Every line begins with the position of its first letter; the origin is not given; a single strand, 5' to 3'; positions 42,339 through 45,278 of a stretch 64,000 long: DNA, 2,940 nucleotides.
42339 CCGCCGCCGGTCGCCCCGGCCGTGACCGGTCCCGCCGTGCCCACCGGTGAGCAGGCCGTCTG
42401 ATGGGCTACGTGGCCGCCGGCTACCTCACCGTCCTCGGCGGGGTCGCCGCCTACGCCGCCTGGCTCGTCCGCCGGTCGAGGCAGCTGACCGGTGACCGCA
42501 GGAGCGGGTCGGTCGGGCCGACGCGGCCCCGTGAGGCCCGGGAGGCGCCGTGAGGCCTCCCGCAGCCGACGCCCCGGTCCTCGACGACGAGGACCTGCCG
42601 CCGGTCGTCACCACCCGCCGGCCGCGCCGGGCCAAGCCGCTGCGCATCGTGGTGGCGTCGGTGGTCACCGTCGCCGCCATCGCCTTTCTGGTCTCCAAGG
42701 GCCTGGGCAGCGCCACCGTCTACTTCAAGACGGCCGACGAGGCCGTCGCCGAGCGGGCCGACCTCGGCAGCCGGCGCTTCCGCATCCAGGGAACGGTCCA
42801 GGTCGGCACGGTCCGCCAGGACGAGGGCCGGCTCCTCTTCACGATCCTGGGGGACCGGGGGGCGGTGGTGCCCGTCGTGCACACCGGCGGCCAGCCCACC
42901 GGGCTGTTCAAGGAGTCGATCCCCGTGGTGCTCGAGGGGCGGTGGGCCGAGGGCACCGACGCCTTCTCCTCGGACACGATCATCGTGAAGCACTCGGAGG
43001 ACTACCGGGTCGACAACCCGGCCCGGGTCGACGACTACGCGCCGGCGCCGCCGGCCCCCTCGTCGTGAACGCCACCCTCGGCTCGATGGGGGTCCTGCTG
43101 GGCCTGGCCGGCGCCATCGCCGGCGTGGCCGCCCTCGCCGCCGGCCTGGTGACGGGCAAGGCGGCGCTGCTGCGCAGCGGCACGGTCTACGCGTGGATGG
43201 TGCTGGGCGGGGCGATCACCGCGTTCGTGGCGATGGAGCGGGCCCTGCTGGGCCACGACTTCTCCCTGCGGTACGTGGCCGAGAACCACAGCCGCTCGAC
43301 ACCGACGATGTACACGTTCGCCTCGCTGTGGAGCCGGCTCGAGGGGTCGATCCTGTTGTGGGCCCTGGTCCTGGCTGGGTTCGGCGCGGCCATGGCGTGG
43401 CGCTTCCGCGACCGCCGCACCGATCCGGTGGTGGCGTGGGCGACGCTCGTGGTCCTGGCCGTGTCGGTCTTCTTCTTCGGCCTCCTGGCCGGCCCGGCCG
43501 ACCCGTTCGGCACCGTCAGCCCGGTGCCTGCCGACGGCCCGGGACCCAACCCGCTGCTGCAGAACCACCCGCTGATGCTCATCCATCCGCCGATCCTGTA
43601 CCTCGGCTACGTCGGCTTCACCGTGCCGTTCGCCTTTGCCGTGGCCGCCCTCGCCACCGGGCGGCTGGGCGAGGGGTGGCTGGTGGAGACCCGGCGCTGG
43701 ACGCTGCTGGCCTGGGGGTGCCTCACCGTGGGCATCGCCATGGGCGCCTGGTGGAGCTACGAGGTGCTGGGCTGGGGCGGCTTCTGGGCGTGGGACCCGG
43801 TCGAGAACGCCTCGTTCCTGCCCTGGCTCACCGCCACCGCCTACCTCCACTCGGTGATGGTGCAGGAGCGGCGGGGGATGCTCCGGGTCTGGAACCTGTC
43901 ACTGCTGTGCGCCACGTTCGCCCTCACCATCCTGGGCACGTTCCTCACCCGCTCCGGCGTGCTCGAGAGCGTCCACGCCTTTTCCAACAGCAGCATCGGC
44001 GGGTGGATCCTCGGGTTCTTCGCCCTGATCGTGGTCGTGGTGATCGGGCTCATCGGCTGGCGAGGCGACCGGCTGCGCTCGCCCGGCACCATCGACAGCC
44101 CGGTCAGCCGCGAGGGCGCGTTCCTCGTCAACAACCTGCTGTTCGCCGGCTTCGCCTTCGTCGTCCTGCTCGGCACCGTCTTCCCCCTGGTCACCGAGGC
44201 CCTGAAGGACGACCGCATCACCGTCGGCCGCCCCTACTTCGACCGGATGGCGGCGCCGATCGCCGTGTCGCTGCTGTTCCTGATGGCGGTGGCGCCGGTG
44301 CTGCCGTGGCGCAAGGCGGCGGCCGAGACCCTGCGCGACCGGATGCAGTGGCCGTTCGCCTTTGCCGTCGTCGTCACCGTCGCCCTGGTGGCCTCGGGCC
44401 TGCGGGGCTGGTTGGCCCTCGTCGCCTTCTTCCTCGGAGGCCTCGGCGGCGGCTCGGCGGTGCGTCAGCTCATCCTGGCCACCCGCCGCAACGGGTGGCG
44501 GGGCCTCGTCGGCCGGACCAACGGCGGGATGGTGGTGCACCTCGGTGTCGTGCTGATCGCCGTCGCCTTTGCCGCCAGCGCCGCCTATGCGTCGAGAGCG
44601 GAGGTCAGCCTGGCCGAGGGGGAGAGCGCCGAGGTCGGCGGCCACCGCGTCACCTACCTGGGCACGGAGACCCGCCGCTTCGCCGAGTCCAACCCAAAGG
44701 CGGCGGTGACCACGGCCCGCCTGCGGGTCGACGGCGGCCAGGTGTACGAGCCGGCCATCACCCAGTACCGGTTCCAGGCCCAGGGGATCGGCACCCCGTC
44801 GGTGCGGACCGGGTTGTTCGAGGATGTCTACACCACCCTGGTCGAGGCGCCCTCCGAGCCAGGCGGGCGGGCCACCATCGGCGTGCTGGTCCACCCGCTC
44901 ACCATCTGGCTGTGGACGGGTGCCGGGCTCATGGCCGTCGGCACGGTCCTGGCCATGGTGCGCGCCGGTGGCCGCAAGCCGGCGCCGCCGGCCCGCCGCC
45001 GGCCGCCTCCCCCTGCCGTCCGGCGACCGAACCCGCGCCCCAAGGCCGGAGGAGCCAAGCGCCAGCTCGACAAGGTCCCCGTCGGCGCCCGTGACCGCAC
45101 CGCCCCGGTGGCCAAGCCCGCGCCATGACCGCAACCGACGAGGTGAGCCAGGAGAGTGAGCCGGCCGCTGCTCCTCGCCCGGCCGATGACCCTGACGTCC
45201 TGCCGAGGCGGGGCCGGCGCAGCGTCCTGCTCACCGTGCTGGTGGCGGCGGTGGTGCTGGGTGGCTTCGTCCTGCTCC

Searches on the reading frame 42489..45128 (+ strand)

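Call 69: search_protein_families(library=pfam, max_evalue=0.00001, proteins=[window:42489-45128:+])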
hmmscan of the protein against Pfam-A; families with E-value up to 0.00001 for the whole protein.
window:42489-45128:+ (879 aa): 2 families
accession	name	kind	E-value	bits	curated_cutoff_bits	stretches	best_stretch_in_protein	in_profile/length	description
PF16327.10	CcmF_C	-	3.9e-52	177.9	28.7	1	508-824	1-321/323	Cytochrome c-type biogenesis protein CcmF C-terminal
PF01578.25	Cytochrom_C_asm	-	1.2e-34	120.3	29.9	1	281-489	1-206/212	Cytochrome C assembly protein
